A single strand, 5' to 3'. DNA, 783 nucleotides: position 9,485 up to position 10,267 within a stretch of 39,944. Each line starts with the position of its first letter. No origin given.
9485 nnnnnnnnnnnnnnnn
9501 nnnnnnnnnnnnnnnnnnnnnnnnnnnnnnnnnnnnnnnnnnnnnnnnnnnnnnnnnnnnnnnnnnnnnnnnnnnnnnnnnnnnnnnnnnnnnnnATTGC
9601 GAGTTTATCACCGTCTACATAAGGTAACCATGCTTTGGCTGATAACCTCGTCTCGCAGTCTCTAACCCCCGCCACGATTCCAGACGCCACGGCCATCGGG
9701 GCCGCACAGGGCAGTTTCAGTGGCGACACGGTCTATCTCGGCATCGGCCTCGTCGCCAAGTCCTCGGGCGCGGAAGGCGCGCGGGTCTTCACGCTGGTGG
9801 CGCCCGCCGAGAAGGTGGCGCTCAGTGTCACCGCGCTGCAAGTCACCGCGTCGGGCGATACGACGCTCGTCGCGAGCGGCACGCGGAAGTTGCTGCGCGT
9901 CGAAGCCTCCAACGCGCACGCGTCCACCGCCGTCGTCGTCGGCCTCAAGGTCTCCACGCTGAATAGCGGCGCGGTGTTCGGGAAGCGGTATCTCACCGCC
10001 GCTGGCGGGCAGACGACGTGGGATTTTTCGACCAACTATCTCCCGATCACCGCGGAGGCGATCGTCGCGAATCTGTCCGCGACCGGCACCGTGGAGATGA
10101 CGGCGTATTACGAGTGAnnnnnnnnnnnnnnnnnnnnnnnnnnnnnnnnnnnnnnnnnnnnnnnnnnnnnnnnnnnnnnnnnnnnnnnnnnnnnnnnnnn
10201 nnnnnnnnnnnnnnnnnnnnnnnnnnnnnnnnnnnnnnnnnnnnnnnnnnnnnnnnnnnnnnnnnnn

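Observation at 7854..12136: P22 gp10-type tail hub gene stops at its domain boundary and its C-terminal domain reappears twice downstream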

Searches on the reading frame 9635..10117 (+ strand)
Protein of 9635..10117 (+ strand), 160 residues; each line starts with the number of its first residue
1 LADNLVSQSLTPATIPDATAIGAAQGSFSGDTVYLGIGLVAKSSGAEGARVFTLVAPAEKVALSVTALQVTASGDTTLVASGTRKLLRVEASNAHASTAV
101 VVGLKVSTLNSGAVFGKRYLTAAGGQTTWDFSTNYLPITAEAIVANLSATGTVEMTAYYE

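Call 3: search_protein_families(library=pfam, proteins=[window:9635-10117:+], max_evalue=0.1)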
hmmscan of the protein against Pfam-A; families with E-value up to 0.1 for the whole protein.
window:9635-10117:+ (160 aa): 0 families

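Call 4: search_protein_families(library=phrogs, proteins=[window:9635-10117:+], max_evalue=0.01)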
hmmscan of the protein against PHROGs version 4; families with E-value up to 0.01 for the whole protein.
window:9635-10117:+ (160 aa): 0 families

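Call 46: find_homologous_proteins(query=window:9635-10117:+, max_evalue=0.01)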
Query window:9635-10117:+ (160 aa): 14 proteins with E <= 0.01 among 343 candidates.
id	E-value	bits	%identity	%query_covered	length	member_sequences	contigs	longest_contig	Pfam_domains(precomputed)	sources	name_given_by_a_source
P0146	6.6e-89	313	98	100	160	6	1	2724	-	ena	-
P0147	3.9e-74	265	83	100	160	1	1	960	-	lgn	-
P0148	4.5e-49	184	66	63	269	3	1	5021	-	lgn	-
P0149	2.0e-38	149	76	64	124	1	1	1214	-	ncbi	-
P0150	2.2e-37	146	77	63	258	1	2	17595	-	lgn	-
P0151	6.7e-35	138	71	63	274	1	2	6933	-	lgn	-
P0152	4.2e-34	135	72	64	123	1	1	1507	-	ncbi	-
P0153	9.1e-34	134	68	63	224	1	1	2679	-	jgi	jgi:hypothetical protein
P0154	3.6e-33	132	67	63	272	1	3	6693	-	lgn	-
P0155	2.4e-32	130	66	63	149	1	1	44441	-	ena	-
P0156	3.7e-27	113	63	63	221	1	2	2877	-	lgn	-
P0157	1.1e-21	95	57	63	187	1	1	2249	-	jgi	jgi:hypothetical protein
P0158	7.1e-20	89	55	61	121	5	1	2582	-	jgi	jgi:hypothetical protein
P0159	2.3e-19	88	56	63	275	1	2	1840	-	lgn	-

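Call 47: find_encoding_contigs(protein=P0155, flank=7000, max_places=2)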
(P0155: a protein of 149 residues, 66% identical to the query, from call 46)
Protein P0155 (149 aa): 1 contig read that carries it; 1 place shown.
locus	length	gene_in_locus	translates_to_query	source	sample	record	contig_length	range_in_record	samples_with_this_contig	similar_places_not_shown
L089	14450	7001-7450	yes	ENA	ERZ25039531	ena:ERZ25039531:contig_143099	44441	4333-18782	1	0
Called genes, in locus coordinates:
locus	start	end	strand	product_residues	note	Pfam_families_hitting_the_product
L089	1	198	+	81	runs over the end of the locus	-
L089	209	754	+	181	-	-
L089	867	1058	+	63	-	-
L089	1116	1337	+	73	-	-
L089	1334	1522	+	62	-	-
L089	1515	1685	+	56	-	-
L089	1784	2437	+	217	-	-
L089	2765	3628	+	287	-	PF11134:Phage_stabilise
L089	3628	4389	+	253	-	-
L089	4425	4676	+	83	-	-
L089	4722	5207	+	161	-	-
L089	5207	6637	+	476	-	-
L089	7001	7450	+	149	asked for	-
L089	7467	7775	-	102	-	-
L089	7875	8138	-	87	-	-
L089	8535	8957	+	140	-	PF11134:Phage_stabilise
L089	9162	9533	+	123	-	-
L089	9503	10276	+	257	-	-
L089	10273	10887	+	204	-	-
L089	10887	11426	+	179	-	-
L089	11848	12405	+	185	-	-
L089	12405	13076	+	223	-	-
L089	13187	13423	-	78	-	-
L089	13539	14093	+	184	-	-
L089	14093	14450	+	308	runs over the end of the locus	-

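Call 48: find_encoding_contigs(protein=P0150, flank=7000, max_places=2)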
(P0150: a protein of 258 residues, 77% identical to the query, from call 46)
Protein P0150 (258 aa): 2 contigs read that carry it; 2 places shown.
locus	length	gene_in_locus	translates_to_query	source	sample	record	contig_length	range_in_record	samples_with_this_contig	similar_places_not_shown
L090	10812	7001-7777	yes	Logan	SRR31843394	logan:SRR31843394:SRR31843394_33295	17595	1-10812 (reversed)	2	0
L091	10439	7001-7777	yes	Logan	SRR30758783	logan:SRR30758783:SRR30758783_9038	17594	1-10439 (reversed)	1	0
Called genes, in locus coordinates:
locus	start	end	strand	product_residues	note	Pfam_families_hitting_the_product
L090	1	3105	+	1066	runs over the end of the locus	-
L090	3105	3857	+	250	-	-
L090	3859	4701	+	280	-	-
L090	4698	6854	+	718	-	-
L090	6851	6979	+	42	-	-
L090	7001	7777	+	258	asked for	-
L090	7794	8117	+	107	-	-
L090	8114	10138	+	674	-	-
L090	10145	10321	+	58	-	-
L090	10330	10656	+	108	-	-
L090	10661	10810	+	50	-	?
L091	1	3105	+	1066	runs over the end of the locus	-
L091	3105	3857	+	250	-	-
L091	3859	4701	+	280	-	-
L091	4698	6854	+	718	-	-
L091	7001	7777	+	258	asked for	-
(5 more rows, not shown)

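Call 59: predict_structure(alignment_id=A4)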
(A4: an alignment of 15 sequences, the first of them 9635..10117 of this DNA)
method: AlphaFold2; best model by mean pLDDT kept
length: 160 residues; sequences in the alignment: 15
mean_pLDDT: 72.6   pTM: 0.58
mean pLDDT of the five models: 72.6, 69.3, 67.6, 67.1, 66.1
residues with pLDDT >= 90: 50; 70-90: 47; 50-70: 23; < 50: 40
segments of 3 or more residues with pLDDT < 50: 1-29, 36-38, 56-61
pLDDT, mean of each block of 10 residues (from residue 1): 34 36 41 51 61 53 80 91 90 89 91 92 90 83 92 89
secondary structure, 60 per line:
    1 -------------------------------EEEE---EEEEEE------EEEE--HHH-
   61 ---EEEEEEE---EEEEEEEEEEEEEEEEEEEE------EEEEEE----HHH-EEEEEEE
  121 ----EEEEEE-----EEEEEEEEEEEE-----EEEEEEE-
elements in order: E32-35 E39-44 E51-54 E64-70 E74-93 E100-105 E114-120 E125-130 E136-147 E153-159

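Call 63: fold_search(model_id=the predicted structure, library=pdb)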
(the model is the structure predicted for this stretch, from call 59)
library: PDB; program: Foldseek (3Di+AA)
matches with E <= 10: 1669; with E <= 0.001: 7
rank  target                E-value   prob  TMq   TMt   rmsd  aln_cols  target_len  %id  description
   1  7m54_E                4.4e-04  1.00  0.40  0.41   5.6       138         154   10  Crystallographic structure of a cubic crystal form of STMV grown from bromide (released 2021-12-15)
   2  7m3t_N                5.7e-04  1.00  0.40  0.43   5.6       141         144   10  Crystallographic structure of a cubic crystal of STMV (80.7 degree rotation about 111) grown from chloride (released 2021-12-15)
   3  1a34_A                6.4e-04  1.00  0.41  0.44   7.7       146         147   10  SATELLITE TOBACCO MOSAIC VIRUS/RNA COMPLEX (released 1998-04-29)
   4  5bkn_L                7.1e-04  1.00  0.40  0.41   4.5       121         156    8  Crystallographic structure of a cubic crystal form of STMV (84.5 degree rotation) grown from chloride (released 2021-12-15)
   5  5bkl_L                7.9e-04  1.00  0.40  0.40   4.7       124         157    8  Crystallographic structure of the cubic crystal form of STMV (77.9 degree rotation) grown from NaCl (released 2021-12-15)
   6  5bkn_O                9.3e-04  1.00  0.40  0.42   4.8       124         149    8  Crystallographic structure of a cubic crystal form of STMV (84.5 degree rotation) grown from chloride (released 2021-12-15)
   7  8as5_D                9.3e-04  1.00  0.38  0.55   6.6       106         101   17  CryoEM structure of the human Nucleophosmin 1 core (released 2023-02-15)
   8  7m3r_J                1.0e-03  1.00  0.38  0.41   5.8       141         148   11  Crystallographic Structure of the Rhombohedral Crystal Form of STMV Grown from Bromide (released 2021-12-15)
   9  7m3r_L                1.1e-03  1.00  0.42  0.42   4.2       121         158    8  Crystallographic Structure of the Rhombohedral Crystal Form of STMV Grown from Bromide (released 2021-12-15)
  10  5bkq_B                1.1e-03  1.00  0.40  0.42   5.7       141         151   10  Crystallographic structure of a cubic form of STMV grown from nitrate (released 2021-12-15)
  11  7m54_I                1.3e-03  1.00  0.42  0.43   4.1       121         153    8  Crystallographic structure of a cubic crystal form of STMV grown from bromide (released 2021-12-15)
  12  4nia_A                1.4e-03  1.00  0.42  0.46   4.1       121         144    8  Satellite Tobacco Mosaic Virus Refined at room temperature to 1.8 A Resolution using NCS Restraints (released 2014-09-10)
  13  5bkl_C                1.4e-03  1.00  0.42  0.46   4.2       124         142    8  Crystallographic structure of the cubic crystal form of STMV (77.9 degree rotation) grown from NaCl (released 2021-12-15)
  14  5bkl_O                1.6e-03  1.00  0.39  0.41   8.5       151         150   10  Crystallographic structure of the cubic crystal form of STMV (77.9 degree rotation) grown from NaCl (released 2021-12-15)
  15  4n8m_B                1.7e-03  1.00  0.42  0.59   3.9       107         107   15  Structural polymorphism in the N-terminal oligomerization domain of NPM1 (released 2014-03-12)
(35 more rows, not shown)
